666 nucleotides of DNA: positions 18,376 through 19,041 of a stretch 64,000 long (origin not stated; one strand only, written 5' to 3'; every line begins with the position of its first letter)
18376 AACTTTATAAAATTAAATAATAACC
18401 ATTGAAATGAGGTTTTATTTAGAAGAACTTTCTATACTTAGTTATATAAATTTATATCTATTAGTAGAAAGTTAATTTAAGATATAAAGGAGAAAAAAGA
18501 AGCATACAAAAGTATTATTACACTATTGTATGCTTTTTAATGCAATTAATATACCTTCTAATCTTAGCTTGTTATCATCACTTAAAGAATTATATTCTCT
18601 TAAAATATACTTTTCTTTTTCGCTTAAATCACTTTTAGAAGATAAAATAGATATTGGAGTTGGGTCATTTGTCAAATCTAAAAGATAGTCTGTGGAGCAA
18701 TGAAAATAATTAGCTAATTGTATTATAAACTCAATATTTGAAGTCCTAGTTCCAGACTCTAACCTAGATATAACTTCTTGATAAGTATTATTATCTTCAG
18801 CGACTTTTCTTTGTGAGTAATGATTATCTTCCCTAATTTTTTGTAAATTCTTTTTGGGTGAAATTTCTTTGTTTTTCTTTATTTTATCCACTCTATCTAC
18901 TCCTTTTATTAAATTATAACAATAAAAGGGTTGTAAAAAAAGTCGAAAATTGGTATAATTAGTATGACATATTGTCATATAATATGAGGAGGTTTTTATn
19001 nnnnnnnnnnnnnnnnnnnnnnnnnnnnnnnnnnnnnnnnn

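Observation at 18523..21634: XRE-repressor-controlled three-gene operon: putative PD-(D/E)xK nuclease plus two zinc-ribbon membrane proteins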

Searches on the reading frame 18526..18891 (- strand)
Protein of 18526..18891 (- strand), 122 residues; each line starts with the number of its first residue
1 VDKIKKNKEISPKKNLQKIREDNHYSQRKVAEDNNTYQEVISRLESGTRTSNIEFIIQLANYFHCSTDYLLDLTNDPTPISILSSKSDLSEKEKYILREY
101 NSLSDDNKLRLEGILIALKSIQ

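Call 3: search_protein_families(library=pfam, proteins=[window:18526-18891:-], max_evalue=0.1)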
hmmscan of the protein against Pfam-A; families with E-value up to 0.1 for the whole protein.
window:18526-18891:- (122 aa): 5 families
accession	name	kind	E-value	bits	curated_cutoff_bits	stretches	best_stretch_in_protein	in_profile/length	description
PF12844.13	HTH_19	-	4.7e-09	36.5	30.2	1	14-75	2-63/64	Helix-turn-helix domain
PF01381.28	HTH_3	-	7.1e-08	32.8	23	1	16-70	1-55/55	Helix-turn-helix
PF13443.12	HTH_26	-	0.0088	16.7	22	1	15-73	1-60/63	Cro/C1-type HTH DNA-binding domain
PF08667.16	BetR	-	0.019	15.5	21.6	1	47-76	45-74/148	BetR domain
PF13560.12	HTH_31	-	0.028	15.2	27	1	16-67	6-58/64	Helix-turn-helix domain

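Call 4: search_protein_families(library=padloc, proteins=[window:18526-18891:-], max_evalue=0.1)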
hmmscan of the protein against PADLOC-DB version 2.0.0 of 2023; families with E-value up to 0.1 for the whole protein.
window:18526-18891:- (122 aa): 10 families
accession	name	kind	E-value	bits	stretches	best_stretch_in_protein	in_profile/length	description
PDLC02926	HTH_VI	-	3.6e-09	34.8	1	14-75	4-65/92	-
PDLC04142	capH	-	1.2e-08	33.9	1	7-119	2-99/103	capH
PDLC03954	RmrA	-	3.9e-07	27.3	1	9-74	9-73/380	-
PDLC04775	PDC-M69A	-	5.4e-06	24.9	1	14-91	10-87/113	-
PDLC03945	RmrA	-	0.0006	17.1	1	14-73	5-64/394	-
PDLC03951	RmrA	-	0.00063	16.8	1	14-74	11-71/400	-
PDLC03943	RmrA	-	0.0011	16.2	1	15-70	6-61/370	-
PDLC03947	RmrA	-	0.0014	15.5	1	3-78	4-78/383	-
PDLC03665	Control_protein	-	0.0022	16.2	1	13-73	10-71/77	control protein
PDLC03952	RmrA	-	0.025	11.4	1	6-71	18-82/395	-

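Call 9: search_protein_families(library=ncbifam, proteins=[window:18526-18891:-], max_evalue=0.01)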
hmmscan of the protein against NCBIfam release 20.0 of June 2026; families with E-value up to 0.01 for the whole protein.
window:18526-18891:- (122 aa): 6 families
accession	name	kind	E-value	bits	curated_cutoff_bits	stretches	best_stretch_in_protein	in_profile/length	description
NF041951.1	phage_RstR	subfamily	5.5e-10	39.5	80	1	13-97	4-92/108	RstR family transcriptional repressor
NF007257.0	PRK09706.1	subfamily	1.7e-07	31.1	101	1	15-108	9-104/135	transcriptional repressor DicA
NF007408.0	PRK09943.1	equivalog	0.00055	19.5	211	1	7-83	3-79/185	HTH-type transcriptional regulator PuuR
NF052239.1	antitox_spr1629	equivalog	0.00093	18.4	335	1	14-73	5-64/377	spr1629 family repressor/antitoxin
NF003162.0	PRK04140.1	equivalog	0.0024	17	263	1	14-82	129-191/317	transcriptional regulator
TIGR03830.1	CxxCG_CxxCG_HTH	subfamily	0.0077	16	61.8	1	5-50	60-104/127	type II TA system antitoxin MqsA family protein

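Call 41: search_protein_families(library=phrogs, proteins=[window:18526-18891:-], max_evalue=0.001)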
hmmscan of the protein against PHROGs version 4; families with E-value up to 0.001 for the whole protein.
window:18526-18891:- (122 aa): 12 families
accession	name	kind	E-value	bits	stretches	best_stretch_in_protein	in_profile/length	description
phrog_8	-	transcription regulation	7e-16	59.6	1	8-96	73-156/346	transcriptional regulator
phrog_4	-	transcription regulation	4.1e-09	36.9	1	8-88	126-205/400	transcriptional repressor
phrog_3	-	transcription regulation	1.2e-08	36.1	1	5-81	82-156/430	transcriptional repressor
phrog_2439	-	transcription regulation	6.3e-08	32.9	1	10-90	7-85/367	transcriptional regulator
phrog_5823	-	transcription regulation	3.5e-07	30.7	1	8-71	3-67/404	transcriptional regulator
phrog_2967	-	transcription regulation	1.2e-06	29.2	1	12-97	11-98/225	transcriptional regulator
phrog_7396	-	unknown function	1.7e-06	28.9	1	14-77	18-84/227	-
phrog_4836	-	transcription regulation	4.8e-05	24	1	6-80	70-144/194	CII-like regulator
phrog_1124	-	transcription regulation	0.00011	22.8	1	13-67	10-63/177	transcriptional regulator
phrog_1373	-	transcription regulation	0.00031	21.8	1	7-64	59-116/166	transcriptional regulator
phrog_34939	-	unknown function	0.00046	20.9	1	20-77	18-76/280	-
phrog_1994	-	DNA, RNA and nucleotide metabolism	0.00064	20.7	1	15-78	3-66/170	DNA binding protein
